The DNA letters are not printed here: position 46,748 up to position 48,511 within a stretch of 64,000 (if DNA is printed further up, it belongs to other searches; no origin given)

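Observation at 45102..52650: NhaD-type ion transporter gene embedded between nuoM and nuoN of a complex I membrane-arm operon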

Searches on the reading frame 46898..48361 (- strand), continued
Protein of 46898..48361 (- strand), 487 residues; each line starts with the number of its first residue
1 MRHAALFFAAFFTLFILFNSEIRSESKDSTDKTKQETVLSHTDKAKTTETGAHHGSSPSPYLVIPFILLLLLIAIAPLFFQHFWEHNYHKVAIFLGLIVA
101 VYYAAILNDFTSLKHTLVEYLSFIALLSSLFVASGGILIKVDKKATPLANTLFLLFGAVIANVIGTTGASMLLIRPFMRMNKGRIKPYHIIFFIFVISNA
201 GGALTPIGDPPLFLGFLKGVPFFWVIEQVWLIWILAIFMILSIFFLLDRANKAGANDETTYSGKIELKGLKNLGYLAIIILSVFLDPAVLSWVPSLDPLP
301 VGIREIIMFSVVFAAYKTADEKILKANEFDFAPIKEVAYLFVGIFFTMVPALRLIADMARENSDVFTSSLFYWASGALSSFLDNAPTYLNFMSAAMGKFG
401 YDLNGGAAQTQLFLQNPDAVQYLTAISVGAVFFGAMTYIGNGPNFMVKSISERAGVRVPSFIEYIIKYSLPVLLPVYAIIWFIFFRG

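Call 55: search_protein_families(library=pfam, proteins=[L003:4479-5774:+, L003:2667-4265:-, L014:1-1203:+, L012:3-566:+, L072:3084-4373:+, L072:7613-8635:+, L072:9601-11046:+, L020:3614-4147:+, L020:2178-3533:+, L021:3221-4498:+])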
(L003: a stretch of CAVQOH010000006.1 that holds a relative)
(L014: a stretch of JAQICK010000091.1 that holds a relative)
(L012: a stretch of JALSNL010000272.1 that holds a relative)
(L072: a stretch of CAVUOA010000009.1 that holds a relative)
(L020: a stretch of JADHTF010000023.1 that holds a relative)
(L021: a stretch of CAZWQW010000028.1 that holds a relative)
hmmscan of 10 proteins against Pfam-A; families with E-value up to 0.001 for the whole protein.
L003:4479-5774:+ (431 aa): 2 families
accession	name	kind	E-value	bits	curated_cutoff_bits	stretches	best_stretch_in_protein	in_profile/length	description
PF00152.25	tRNA-synt_2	-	1.8e-74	251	25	1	112-425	3-307/308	tRNA synthetases class II (D, K and N)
PF01336.31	tRNA_anti-codon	-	8.7e-18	64.5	27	1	17-96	1-75/75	OB-fold nucleic acid binding domain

L003:2667-4265:- (532 aa): 1 family
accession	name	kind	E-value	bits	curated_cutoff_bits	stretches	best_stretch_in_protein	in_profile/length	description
PF03577.20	Peptidase_C69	-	3.2e-66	224.4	23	1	38-469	2-400/402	Peptidase family C69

L014:1-1203:+ (400 aa): 2 families
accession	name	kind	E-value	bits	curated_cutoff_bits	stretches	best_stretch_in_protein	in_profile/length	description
PF00152.25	tRNA-synt_2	-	4.7e-72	243.1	25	1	81-394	3-307/308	tRNA synthetases class II (D, K and N)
PF01336.31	tRNA_anti-codon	-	2.5e-10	40.6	27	1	2-65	18-75/75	OB-fold nucleic acid binding domain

L012:3-566:+ (187 aa): 1 family
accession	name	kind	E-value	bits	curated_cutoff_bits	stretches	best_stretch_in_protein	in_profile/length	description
PF00152.25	tRNA-synt_2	-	1e-34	120.5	25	1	3-181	140-307/308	tRNA synthetases class II (D, K and N)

L072:3084-4373:+ (429 aa): 1 family
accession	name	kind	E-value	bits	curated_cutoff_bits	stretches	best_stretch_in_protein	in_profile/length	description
PF00155.27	Aminotran_1_2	-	4.9e-19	69.2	19.7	1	66-417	23-346/361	Aminotransferase class I and II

L072:7613-8635:+ (340 aa): 2 families
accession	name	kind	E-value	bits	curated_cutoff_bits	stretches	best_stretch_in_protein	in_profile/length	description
PF13088.12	BNR_2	-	1.8e-05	24.7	31.4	0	129-268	85-212/277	BNR repeat-like domain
PF21471.3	Reelin_subrepeat-B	-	9.1e-05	22.7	27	0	120-143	54-77/127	Reelin subrepeat B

L072:9601-11046:+ (481 aa): 9 families
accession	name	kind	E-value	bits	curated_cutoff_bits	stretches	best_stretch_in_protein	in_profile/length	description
PF08447.18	PAS_3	-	7.1e-27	94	25.6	2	170-255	3-87/89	PAS fold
PF07568.18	HisKA_2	-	1e-26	93.3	22.3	1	283-355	1-73/76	Histidine kinase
PF13426.13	PAS_9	-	1.8e-13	51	27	1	32-133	2-102/103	PAS domain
PF00989.32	PAS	-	1e-09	38.8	22.6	1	21-132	1-113/113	PAS fold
PF08448.16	PAS_4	-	7.5e-08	33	23.1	1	27-136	1-109/110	PAS fold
PF02518.31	HATPase_c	-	6.9e-07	30.1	26.4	1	384-472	8-108/111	Histidine kinase-, DNA gyrase B-, and HSP90-like ATPase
PF07536.20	HWE_HK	-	7.3e-05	23.9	22.8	1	283-336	1-52/83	HWE histidine kinase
PF13188.13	PAS_8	-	0.00018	21.7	21.8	0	21-70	1-50/65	PAS domain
PF14598.12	PAS_11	-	0.00022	21.6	25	0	51-118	22-88/109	PAS domain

L020:3614-4147:+ (177 aa): 1 family
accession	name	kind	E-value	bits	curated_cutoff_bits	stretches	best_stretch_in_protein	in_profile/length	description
PF00156.33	Pribosyltran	-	1.5e-12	47.5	26.3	1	36-167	14-137/158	Phosphoribosyl transferase domain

L020:2178-3533:+ (451 aa): 2 families
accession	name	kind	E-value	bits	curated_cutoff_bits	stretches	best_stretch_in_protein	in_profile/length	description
PF00919.26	UPF0004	-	8.6e-22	77.4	27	1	9-103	1-97/98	Uncharacterized protein family UPF0004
PF04055.27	Radical_SAM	-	3.3e-21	76.6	29.5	1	155-322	2-166/166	Radical SAM superfamily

L021:3221-4498:+ (425 aa): 2 families
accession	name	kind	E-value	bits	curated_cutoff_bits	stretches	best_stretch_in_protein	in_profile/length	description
PF09861.14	Lar_N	-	6.3e-10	39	23.3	1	59-181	72-195/204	Lactate racemase N-terminal domain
PF04015.17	DUF362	-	1.2e-05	25.9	24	1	58-215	20-173/200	Domain of unknown function (DUF362)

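Call 59: predict_structure(alignment_id=A2)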
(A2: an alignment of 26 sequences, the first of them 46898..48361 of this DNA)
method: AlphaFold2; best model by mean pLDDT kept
length: 487 residues; sequences in the alignment: 26
mean_pLDDT: 74.9   pTM: 0.75
mean pLDDT of the five models: 74.9, 68.3, 65.5, 53.5, 51.9
residues with pLDDT >= 90: 30; 70-90: 338; 50-70: 80; < 50: 39
segments of 3 or more residues with pLDDT < 50: 20-55
pLDDT, mean of each block of 10 residues (from residue 1): 76 71 31 24 28 48 76 67 69 84 80 80 81 79 83 91 80 86 87 87 56 66 74 88 93 66 76 86 74 75 87 85 74 70 78 78 82 80 74 86 76 83 83 63 74 80 84 89 82
secondary structure, 60 per line:
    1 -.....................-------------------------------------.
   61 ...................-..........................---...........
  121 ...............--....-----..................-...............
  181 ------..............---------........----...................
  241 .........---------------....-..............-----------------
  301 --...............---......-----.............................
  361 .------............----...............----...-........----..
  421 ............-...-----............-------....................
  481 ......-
elements in order: H2-22 H60-79 H81-106 H110-135 E138-141 H147-164 H166-180 H187-200 H210-217 H222-249 E265-268 H270-283 H303-317 H321-326 H332-361 H368-379 H384-398 H407-414 H419-432 H442-453 H461-486

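Call 63: fold_search(model_id=the predicted structure, library=pdb)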
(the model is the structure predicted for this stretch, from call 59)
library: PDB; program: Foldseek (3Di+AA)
matches with E <= 10: 336; with E <= 0.001: 11
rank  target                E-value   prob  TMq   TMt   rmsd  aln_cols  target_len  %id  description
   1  10tp_A                3.3e-06  1.00  0.49  0.55   8.5       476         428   14  ArsB from L. ferriphilum in inward-facing state (parallel dimer) (released 2026-03-11)
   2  8r35_B                2.0e-05  1.00  0.53  0.53   7.8       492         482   14  CryoEM structure of the asymmetric Pho90 dimer from yeast without substrates. (released 2024-04-24)
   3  8r34_A                2.4e-05  1.00  0.49  0.49   8.6       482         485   13  CryoEM structure of the symmetric Pho90 dimer from yeast with substrates. (released 2024-04-24)
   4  8r33_A                5.5e-05  1.00  0.49  0.49   8.9       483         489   14  CryoEM structure of the symmetric Pho90 dimer from yeast without substrates. (released 2024-04-24)
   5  8r35_A                7.6e-05  1.00  0.50  0.51   8.7       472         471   13  CryoEM structure of the asymmetric Pho90 dimer from yeast without substrates. (released 2024-04-24)
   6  5ul7_A                3.4e-04  1.00  0.46  0.49   8.2       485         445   13  Structure and function of the divalent anion/Na+ symporter from Vibrio cholerae and a humanized variant (released 2017-05-17)
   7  8uve_B                3.7e-04  1.00  0.52  0.51   8.4       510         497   12  Structure of NaDC3-Succinate complex in Coo-Ci conformation (released 2024-12-25)
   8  5uld_A                4.4e-04  1.00  0.49  0.52   7.8       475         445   13  Structure and function of the divalent anion/Na+ symporter from Vibrio cholerae and a humanized variant (released 2017-05-17)
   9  9a59_A                5.8e-04  1.00  0.47  0.48   9.6       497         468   12  Integrative model of MLEN-METQ by crosslinking MS and deep learning (released 2024-09-18)
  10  6ol0_A                8.4e-04  1.00  0.42  0.46   8.9       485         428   12  Structure of VcINDY bound to Malate (released 2020-10-28)
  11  8zkw_B                9.8e-04  1.00  0.45  0.42   8.8       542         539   11  Cryo-EM structure of the Drosophila INDY (apo-asymmetric, pH 6) (released 2025-01-29)
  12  8y5u_A                1.4e-03  1.00  0.48  0.46  10.6       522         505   12  human NaS1 intermediate state 1 (released 2025-01-22)
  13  6okz_B                1.4e-03  1.00  0.44  0.47   8.5       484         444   12  Structure of VcINDY bound to Fumarate (released 2020-10-28)
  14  4f35_B                1.7e-03  1.00  0.46  0.53   7.9       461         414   14  Crystal Structure of a bacterial dicarboxylate/sodium symporter (released 2012-10-24)
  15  7qha_B                2.0e-03  1.00  0.35  0.38  14.3       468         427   13  Cryo-EM structure of the Tripartite ATP-independent Periplasmic (TRAP) transporter SiaQM from Photobacterium profundum (released 2022-12-21)
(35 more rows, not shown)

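Call 70: search_dna_similar(query=window:46898-48361:-, collection=plasmids, mode=protein, max_evalue=0.001, max_rows=40, rows=spread)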
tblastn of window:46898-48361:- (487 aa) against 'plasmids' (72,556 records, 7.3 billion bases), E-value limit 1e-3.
Records with a match: 11; places in all: 11; records where one place covers at least 80% of the query: 9.
Best place of each record, by identity: <60% 11.
By first word of the organism name: Azospirillum 4; Ralstonia 3; Neisseria 2; Desulfolutivibrio 1; Bacillus 1.
By predicted mobility (MOB-suite, as given by PLSDB): non-mobilizable 10; mobilizable 1.
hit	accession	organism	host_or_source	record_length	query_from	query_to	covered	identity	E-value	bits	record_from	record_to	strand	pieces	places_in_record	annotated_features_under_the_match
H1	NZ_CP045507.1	Desulfolutivibrio sulfoxidireducens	cell culture,sewage treatment plant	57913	82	487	83%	38.0%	1e-68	245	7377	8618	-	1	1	sodium:proton antiporter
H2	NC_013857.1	Azospirillum sp. B510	-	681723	84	485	83%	37.9%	3e-68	244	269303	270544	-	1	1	sodium:proton antiporter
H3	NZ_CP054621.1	Azospirillum oryzae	cell culture,soil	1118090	84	485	83%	37.9%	1e-67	243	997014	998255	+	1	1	record has no annotation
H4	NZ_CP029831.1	Azospirillum ramasamyi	single cell,Cow dung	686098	84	485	83%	37.8%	1e-68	245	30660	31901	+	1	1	sodium:proton antiporter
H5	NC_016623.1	Azospirillum lipoferum 4B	-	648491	84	485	83%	37.6%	2e-68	244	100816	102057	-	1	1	sodium:proton antiporter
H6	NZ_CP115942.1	Ralstonia syzygii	Musa sp.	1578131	82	486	83%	36.2%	2e-73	259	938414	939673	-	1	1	none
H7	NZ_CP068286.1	Ralstonia syzygii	Musa balbisiana cultivar Kepok,banana ...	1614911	82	486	83%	36.2%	2e-73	259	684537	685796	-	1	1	record has no annotation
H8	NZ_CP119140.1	Neisseria gonorrhoeae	Homo sapiens,whole organism,blood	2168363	81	485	83%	35.6%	2e-71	253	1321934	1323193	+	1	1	none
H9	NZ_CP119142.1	Neisseria gonorrhoeae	Homo sapiens,whole organism,synovial ...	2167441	81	485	83%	35.6%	3e-71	253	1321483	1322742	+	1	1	none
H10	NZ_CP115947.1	Ralstonia solanacearum MolK2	Musa sp.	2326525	117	486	76%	38.2%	4e-71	253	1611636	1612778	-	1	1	record has no annotation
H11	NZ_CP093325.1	Bacillus sp. N5-665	whole organism,peat soil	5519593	170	472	62%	26.9%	1e-4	53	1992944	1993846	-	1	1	none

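Call 71: get_annotated_region(hit=H8, flank=3000)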
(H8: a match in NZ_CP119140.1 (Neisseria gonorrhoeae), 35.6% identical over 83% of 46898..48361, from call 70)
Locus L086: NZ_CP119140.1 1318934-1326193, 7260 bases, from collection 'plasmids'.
description: Neisseria gonorrhoeae strain 2022NG-0076 plasmid p2022NG-0076_1, complete sequence
organism: Neisseria gonorrhoeae (NCBI taxid 485)
taxonomy: Bacteria; Pseudomonadota; Betaproteobacteria; Neisseriales; Neisseriaceae; Neisseria; Neisseria gonorrhoeae
host: -; source: Homo sapiens,whole organism,blood; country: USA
typing (MOB-suite, as given by PLSDB): non-mobilizable
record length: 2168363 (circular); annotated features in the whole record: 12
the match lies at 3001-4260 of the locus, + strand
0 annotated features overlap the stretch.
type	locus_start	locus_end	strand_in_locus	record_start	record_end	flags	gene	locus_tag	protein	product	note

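Call 73: search_protein_families(library=pfam, proteins=[L086:2785-4278:+, L079:5977-7395:+, L070:4311-5729:+, L005:7360-8748:+, L020:4152-5639:+])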
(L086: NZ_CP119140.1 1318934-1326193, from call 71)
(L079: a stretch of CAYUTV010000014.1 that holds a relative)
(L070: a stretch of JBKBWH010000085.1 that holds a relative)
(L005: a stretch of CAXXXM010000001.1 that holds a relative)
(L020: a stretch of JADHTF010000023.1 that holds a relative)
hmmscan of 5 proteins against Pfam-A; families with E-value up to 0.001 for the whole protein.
L086:2785-4278:+ (497 aa): 2 families
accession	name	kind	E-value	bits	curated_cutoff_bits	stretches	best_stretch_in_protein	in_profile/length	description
PF16980.11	CitMHS_2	-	1.8e-187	623.9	25.7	1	49-492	3-448/448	Putative citrate transport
PF03600.22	CitMHS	-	2e-11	44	31.9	2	143-419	76-318/336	Citrate transporter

L079:5977-7395:+ (472 aa): 2 families
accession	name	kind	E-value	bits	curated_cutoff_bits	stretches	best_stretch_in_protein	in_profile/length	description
PF16980.11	CitMHS_2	-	2.7e-145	484.9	25.7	2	5-363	6-402/448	Putative citrate transport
PF03600.22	CitMHS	-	1.4e-09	38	31.9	1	10-335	12-317/336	Citrate transporter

L070:4311-5729:+ (472 aa): 2 families
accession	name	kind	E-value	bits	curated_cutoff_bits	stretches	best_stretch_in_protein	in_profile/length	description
PF16980.11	CitMHS_2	-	2.9e-142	474.9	25.7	1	35-469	7-448/448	Putative citrate transport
PF03600.22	CitMHS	-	2.8e-10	40.3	31.9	1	115-364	72-319/336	Citrate transporter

L005:7360-8748:+ (462 aa): 2 families
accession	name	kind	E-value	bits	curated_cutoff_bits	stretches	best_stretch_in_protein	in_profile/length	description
PF16980.11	CitMHS_2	-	2.3e-136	455.5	25.7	1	39-461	6-448/448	Putative citrate transport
PF03600.22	CitMHS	-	1.5e-14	54.3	31.9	1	122-377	73-319/336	Citrate transporter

L020:4152-5639:+ (495 aa): 2 families
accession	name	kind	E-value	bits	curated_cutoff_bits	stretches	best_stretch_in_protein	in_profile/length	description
PF16980.11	CitMHS_2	-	2.1e-141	472.1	25.7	1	53-493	5-448/448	Putative citrate transport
PF03600.22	CitMHS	-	2e-09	37.4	31.9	1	138-397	74-315/336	Citrate transporter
